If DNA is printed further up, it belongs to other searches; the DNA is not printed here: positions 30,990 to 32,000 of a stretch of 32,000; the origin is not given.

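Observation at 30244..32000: Candidate archaeal lipid-linked pentofuranose donor pathway: FAD enzyme + DPPR-synthase-like UbiA, with prs and several GT-C enzymes in the same island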

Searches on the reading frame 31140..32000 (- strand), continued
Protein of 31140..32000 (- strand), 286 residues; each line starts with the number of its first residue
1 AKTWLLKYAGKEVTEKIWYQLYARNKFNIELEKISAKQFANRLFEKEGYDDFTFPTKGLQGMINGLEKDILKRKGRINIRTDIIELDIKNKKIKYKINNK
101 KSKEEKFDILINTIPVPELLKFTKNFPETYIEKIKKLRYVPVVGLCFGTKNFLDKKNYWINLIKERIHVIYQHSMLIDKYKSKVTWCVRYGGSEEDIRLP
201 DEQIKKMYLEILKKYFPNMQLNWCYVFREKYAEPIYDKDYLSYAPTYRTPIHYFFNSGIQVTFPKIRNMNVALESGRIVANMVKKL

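Call 65: search_protein_families(library=ncbifam, proteins=[L086:9260-10195:+, L086:11032-12078:-, L086:10197-11051:+, L085:9316-10809:+], max_evalue=0.001)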
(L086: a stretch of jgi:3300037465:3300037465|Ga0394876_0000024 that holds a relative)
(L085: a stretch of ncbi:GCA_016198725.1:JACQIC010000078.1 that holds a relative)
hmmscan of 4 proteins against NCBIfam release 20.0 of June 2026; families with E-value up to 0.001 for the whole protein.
L086:9260-10195:+ (311 aa): 30 families (the best 25 are shown)
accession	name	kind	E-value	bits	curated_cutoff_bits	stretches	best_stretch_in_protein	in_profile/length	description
TIGR03466.1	HpnA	hypoth_equivalog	3.1e-13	49.3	367.65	1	2-124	2-124/327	hopanoid-associated sugar epimerase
NF042422.1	oxyalk_red_OleD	equivalog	4e-13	49.4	580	1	1-119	1-116/329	2-alkyl-3-oxoalkanoate reductase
TIGR01181.1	dTDP_gluc_dehyt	equivalog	2.9e-12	46.3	365.1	1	3-227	2-260/321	dTDP-glucose 4,6-dehydratase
NF042423.1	oxyalk_red_Shew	equivalog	1.8e-10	40.4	580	1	2-124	10-129/331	2-alkyl-3-oxoalkanoate reductase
TIGR01214.1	rmlD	equivalog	1.5e-08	34.1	224.05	1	3-206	2-204/285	dTDP-4-dehydrorhamnose reductase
TIGR01746.1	Thioester-redct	subfamily_domain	1.7e-08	34.1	213.35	1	2-121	1-144/371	thioester reductase domain-containing protein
NF050030.1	thlkprotThyD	equivalog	7.1e-08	32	400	1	1-84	1-87/305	thylakoid membrane protein ThyD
TIGR04180.1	EDH_00030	hypoth_equivalog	8.2e-08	31.6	475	1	3-117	1-125/297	NAD-dependent 4,6-dehydratase LegB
TIGR02197.1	heptose_epim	equivalog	1.6e-07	30.8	274.6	1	3-126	1-127/316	ADP-glyceromanno-heptose 6-epimerase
NF043036.1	ErythonDh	equivalog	4.9e-07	29.3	325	1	1-118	1-129/321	D-erythronate dehydrogenase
TIGR01179.1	galE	equivalog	1.2e-05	24.4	262.3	1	2-117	1-125/332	UDP-glucose 4-epimerase GalE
TIGR01777.1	yfcH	hypoth_equivalog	1.5e-05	24.7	207.35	1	3-112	1-109/292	TIGR01777 family oxidoreductase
NF007490.0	PRK10084.1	subfamily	2.6e-05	23.4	649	0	1-73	1-80/361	dTDP-glucose 4,6-dehydratase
NF007039.0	PRK09496.3-2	equivalog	4e-05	22.6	293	1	1-43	1-43/446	Trk system potassium transporter TrkA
NF058621.1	DiazavRedAvaA7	equivalog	4.1e-05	23.3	400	1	1-39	1-39/304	3-diazoavenalumate denitrifying reductase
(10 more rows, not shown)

L086:11032-12078:- (348 aa): 27 families (the best 25 are shown)
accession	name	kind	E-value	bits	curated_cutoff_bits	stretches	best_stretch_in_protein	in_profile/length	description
TIGR03466.1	HpnA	hypoth_equivalog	1.6e-33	116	367.65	1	8-320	3-324/327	hopanoid-associated sugar epimerase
NF042422.1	oxyalk_red_OleD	equivalog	1.4e-26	93.7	580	1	8-305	3-316/329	2-alkyl-3-oxoalkanoate reductase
TIGR01179.1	galE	equivalog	2.8e-25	88.9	262.3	1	8-168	2-178/332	UDP-glucose 4-epimerase GalE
TIGR04180.1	EDH_00030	hypoth_equivalog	2.4e-22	79.4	475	1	9-211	2-222/297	NAD-dependent 4,6-dehydratase LegB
TIGR01181.1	dTDP_gluc_dehyt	equivalog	2.8e-22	79.2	365.1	1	8-322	2-316/321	dTDP-glucose 4,6-dehydratase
NF042423.1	oxyalk_red_Shew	equivalog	4.3e-19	68.8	580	1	7-244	10-255/331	2-alkyl-3-oxoalkanoate reductase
NF052578.1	StrlDmthSdmBMthl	equivalog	1.5e-16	61.1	600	1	7-259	2-258/328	sterol demethylase protein SdmB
TIGR01746.1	Thioester-redct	subfamily_domain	3.9e-15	56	213.35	1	62-229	83-263/371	thioester reductase domain-containing protein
NF004520.0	PRK05865.1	equivalog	1.4e-14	52.9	1509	1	9-242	4-198/854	sugar epimerase family protein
TIGR02622.1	CDP_4_6_dhtase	equivalog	3.9e-14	52.5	278.45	1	7-171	6-187/352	CDP-glucose 4,6-dehydratase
TIGR03589.1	PseB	equivalog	8.6e-14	51.2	407.75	1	7-114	6-125/324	UDP-N-acetylglucosamine 4,6-dehydratase (inverting)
NF041293.1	G6PDh_Azf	equivalog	3.9e-13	49.4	400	1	8-117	5-118/252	NAD-dependent glucose-6-phosphate dehydrogenase Azf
NF043036.1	ErythonDh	equivalog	1.7e-12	47.2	325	1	8-155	3-166/321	D-erythronate dehydrogenase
NF007956.0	PRK10675.1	subfamily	4.1e-12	45.9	394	1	8-154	3-165/338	UDP-glucose 4-epimerase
TIGR01214.1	rmlD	equivalog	8e-11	41.6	224.05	1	8-163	2-147/285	dTDP-4-dehydrorhamnose reductase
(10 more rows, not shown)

L086:10197-11051:+ (284 aa): 0 families

L085:9316-10809:+ (497 aa): 0 families

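Call 68: find_encoding_contigs(protein=P0160, flank=7000, max_places=1)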
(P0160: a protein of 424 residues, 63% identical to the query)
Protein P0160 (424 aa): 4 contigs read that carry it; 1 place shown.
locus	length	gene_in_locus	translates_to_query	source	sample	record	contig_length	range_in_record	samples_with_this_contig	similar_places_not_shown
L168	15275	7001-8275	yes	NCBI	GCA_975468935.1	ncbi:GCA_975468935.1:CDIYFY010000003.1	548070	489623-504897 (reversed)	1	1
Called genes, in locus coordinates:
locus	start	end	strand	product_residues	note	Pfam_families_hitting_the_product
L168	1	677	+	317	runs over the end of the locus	PF02272:DHHA1 (weak)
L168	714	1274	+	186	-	PF02163:Peptidase_M50 (weak)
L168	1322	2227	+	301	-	PF03176:MMPL (weak), PF02355:SecD_SecF_C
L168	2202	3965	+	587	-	PF02355:SecD_SecF_C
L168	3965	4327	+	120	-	PF00892:EamA (weak)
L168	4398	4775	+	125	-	PF10639:TMEM234 (weak), PF00892:EamA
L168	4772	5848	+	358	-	PF05833:NFACT_N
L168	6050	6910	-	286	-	PF01040:UbiA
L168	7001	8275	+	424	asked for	PF01266:DAO (faint), PF01593:Amino_oxidase, PF12831:FAD_oxidored (faint), PF13450:NAD_binding_8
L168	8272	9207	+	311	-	PF01073:3Beta_HSD, PF01370:Epimerase, PF04321:RmlD_sub_bind, PF05368:NmrA, PF07993:NAD_binding_4 (faint), PF13460:NAD_binding_10, PF16363:GDP_Man_Dehyd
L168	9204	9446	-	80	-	-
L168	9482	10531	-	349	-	PF01073:3Beta_HSD, PF01370:Epimerase, PF02719:Polysacc_synt_2, PF04321:RmlD_sub_bind, PF16363:GDP_Man_Dehyd, PF13460:NAD_binding_10, PF07993:NAD_binding_4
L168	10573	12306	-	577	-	-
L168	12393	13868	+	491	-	PF01943:Polysacc_synt, PF13440:Polysacc_synt_3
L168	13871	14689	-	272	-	PF05721:PhyH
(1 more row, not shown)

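Call 69: find_encoding_contigs(protein=P0237, flank=7000, max_places=1)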
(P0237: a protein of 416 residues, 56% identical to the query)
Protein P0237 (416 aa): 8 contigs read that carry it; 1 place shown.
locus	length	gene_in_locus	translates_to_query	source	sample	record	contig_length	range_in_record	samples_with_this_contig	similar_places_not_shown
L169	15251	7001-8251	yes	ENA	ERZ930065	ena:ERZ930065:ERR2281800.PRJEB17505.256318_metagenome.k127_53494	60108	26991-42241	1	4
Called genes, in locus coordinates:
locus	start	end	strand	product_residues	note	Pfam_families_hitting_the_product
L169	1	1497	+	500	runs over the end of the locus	PF02355:SecD_SecF_C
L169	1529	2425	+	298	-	PF03721:UDPG_MGDP_dh_N, PF00984:UDPG_MGDP_dh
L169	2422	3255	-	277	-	PF01370:Epimerase, PF04321:RmlD_sub_bind, PF07993:NAD_binding_4 (faint), PF02719:Polysacc_synt_2 (weak), PF16363:GDP_Man_Dehyd, PF01073:3Beta_HSD (weak)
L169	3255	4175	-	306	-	PF00389:2-Hacid_dh, PF02826:2-Hacid_dh_C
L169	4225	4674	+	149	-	-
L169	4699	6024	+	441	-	-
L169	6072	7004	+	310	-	PF01073:3Beta_HSD (weak), PF01370:Epimerase, PF04321:RmlD_sub_bind, PF07993:NAD_binding_4 (faint), PF13460:NAD_binding_10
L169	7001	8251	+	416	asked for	PF01593:Amino_oxidase, PF13450:NAD_binding_8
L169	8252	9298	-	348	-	PF01073:3Beta_HSD, PF01370:Epimerase, PF02719:Polysacc_synt_2, PF04321:RmlD_sub_bind, PF13460:NAD_binding_10 (weak), PF16363:GDP_Man_Dehyd, PF07993:NAD_binding_4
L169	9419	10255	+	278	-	PF01040:UbiA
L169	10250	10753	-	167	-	PF14378:PAP2_3 (weak), PF01569:PAP2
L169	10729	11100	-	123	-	PF04138:GtrA_DPMS_TM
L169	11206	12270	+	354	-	PF01073:3Beta_HSD, PF01370:Epimerase, PF02719:Polysacc_synt_2, PF04321:RmlD_sub_bind, PF05368:NmrA, PF07993:NAD_binding_4 (weak), PF13460:NAD_binding_10, PF16363:GDP_Man_Dehyd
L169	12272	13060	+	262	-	PF01370:Epimerase, PF04321:RmlD_sub_bind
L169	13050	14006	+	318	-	PF13641:Glyco_tranf_2_3, PF00535:Glycos_transf_2, PF10111:Glyco_tranf_2_2, PF13632:Glyco_trans_2_3 (weak)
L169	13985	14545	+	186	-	PF02698:DUF218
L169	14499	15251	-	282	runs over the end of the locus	PF00763:THF_DHG_CYH, PF02882:THF_DHG_CYH_C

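Call 78: search_dna_similar(query=P0123, collection=plasmids, mode=protein, max_evalue=1e-10, max_rows=15)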
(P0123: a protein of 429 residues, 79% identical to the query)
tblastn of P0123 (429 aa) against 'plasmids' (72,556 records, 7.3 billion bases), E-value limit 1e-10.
Records with a match: 7; places in all: 7; records where one place covers at least 80% of the query: 7.
Best place of each record, by identity: <60% 7.
By first word of the organism name: Rhizobium 4; Agrobacterium 1; Rhodobacteraceae 1; Burkholderia 1.
By predicted mobility (MOB-suite, as given by PLSDB): non-mobilizable 6; conjugative 1.
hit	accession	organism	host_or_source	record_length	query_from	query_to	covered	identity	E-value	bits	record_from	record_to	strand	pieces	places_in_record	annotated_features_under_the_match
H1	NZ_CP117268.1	Rhizobium rhododendri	Rhododendron sp.,pure bacterial ...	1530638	28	422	92%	26.3%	5e-25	115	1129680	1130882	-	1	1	record has no annotation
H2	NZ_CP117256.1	Rhizobium tumorigenes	Rubus sp.,pure bacterial culture,Aerial ...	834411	27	422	92%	25.5%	7e-26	118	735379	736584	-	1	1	NAD(P)/FAD-dependent oxidoreductase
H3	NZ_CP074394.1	Agrobacterium salinitolerans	Cotton,tiaaue sample,root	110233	28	422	92%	25.5%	2e-25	117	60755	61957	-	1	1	NAD(P)/FAD-dependent oxidoreductase | GtrA family protein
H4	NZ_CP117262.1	Rhizobium tumorigenes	Rubus sp.,pure bacterial culture,Aerial ...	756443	28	422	92%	24.6%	2e-25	117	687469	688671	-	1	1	NAD(P)/FAD-dependent oxidoreductase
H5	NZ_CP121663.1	Rhizobium sp. CB3090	Gliricidia sp.,cell culture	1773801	28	420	92%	23.5%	4e-25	115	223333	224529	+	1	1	record has no annotation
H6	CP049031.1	Rhodobacteraceae bacterium SC52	Apostichopus japonicus,pure ...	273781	28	407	89%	23.4%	2e-13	80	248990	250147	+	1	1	NAD(P)/FAD-dependent oxidoreductase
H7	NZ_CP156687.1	Burkholderia stagnalis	Bacterial cells,soils collected in ...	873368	23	420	93%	18.8%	1e-12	78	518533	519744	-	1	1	NAD(P)/FAD-dependent oxidoreductase | GtrA family protein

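Call 79: get_annotated_region(hit=H3, flank=7000)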
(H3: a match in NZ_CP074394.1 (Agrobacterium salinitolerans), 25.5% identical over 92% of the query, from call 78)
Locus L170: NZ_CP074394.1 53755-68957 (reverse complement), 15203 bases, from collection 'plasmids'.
description: Agrobacterium salinitolerans strain DG3-1 plasmid pDG3-1a, complete sequence
organism: Agrobacterium salinitolerans (NCBI taxid 1183413)
taxonomy: Bacteria; Pseudomonadota; Alphaproteobacteria; Hyphomicrobiales; Rhizobiaceae; Agrobacterium; Agrobacterium salinitolerans
host: -; source: Cotton,tiaaue sample,root; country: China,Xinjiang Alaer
typing (MOB-suite, as given by PLSDB): conjugative; relaxase MOBP; mating-pair formation MPF_T
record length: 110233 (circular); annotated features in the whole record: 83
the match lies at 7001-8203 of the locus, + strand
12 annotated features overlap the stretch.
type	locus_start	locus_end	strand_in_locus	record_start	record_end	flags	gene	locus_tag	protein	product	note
CDS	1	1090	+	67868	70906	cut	-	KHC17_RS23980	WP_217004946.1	glycosyltransferase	-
CDS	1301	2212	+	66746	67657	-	-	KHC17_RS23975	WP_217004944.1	class I SAM-dependent methyltransferase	-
CDS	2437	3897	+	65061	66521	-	-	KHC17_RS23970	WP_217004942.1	UbiA family prenyltransferase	-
CDS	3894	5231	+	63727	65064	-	-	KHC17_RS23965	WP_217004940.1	FAD-binding oxidoreductase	-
CDS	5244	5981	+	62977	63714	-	-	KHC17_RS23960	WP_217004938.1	SDR family NAD(P)-dependent oxidoreductase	-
CDS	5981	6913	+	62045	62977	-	-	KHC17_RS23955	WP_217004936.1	NAD-dependent epimerase/dehydratase family protein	-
CDS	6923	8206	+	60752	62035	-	-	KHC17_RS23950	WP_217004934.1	NAD(P)/FAD-dependent oxidoreductase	-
CDS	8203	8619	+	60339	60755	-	-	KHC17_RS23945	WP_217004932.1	GtrA family protein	-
CDS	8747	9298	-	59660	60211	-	-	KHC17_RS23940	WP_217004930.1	hypothetical protein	-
CDS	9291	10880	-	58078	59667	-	-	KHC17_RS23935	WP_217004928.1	hypothetical protein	-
CDS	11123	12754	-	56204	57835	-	-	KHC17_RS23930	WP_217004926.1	hypothetical protein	-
CDS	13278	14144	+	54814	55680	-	-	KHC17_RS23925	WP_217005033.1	IS3 family transposase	-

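Call 80: get_annotated_region(hit=H7, flank=7000)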
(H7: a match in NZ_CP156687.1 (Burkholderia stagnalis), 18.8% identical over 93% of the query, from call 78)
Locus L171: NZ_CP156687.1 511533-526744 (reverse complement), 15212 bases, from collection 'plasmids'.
description: Burkholderia stagnalis strain YJ-2 plasmid plas2, complete sequence
organism: Burkholderia stagnalis (NCBI taxid 1503054)
taxonomy: Bacteria; Pseudomonadota; Betaproteobacteria; Burkholderiales; Burkholderiaceae; Burkholderia; Burkholderia stagnalis
host: -; source: Bacterial cells,soils collected in Guangdong Province, China; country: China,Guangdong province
typing (MOB-suite, as given by PLSDB): non-mobilizable
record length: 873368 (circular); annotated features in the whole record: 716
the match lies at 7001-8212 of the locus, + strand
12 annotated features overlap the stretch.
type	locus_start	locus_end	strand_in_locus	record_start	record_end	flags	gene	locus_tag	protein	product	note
CDS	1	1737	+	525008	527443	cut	-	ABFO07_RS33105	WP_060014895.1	hypothetical protein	-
CDS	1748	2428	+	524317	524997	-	-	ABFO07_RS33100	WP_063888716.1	class I SAM-dependent methyltransferase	-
CDS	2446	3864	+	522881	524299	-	-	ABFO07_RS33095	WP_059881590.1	UbiA family prenyltransferase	-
CDS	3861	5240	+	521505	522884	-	-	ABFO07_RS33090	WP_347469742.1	FAD-binding oxidoreductase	-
CDS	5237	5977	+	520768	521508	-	-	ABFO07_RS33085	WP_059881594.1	SDR family oxidoreductase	-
CDS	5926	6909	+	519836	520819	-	-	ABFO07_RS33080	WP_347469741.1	SDR family oxidoreductase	-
CDS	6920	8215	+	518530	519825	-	-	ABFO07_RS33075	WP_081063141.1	NAD(P)/FAD-dependent oxidoreductase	-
CDS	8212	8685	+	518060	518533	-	-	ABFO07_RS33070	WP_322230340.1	GtrA family protein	GO:0000271 - polysaccharide biosynthetic process [Evidence IEA]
CDS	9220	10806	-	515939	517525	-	-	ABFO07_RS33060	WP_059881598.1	glycosyl hydrolase family 18 protein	GO:0005975 - carbohydrate metabolic process [Evidence IEA]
CDS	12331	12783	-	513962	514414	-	fabZ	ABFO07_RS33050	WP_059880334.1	3-hydroxyacyl-ACP dehydratase FabZ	-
CDS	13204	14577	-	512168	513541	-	-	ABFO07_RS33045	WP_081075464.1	ATP-binding protein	-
CDS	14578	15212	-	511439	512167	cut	-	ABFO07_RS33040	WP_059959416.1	response regulator transcription factor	GO:0000160 - phosphorelay signal transduction system [Evidence IEA]; GO:0006355 - regulation of DNA-templated ...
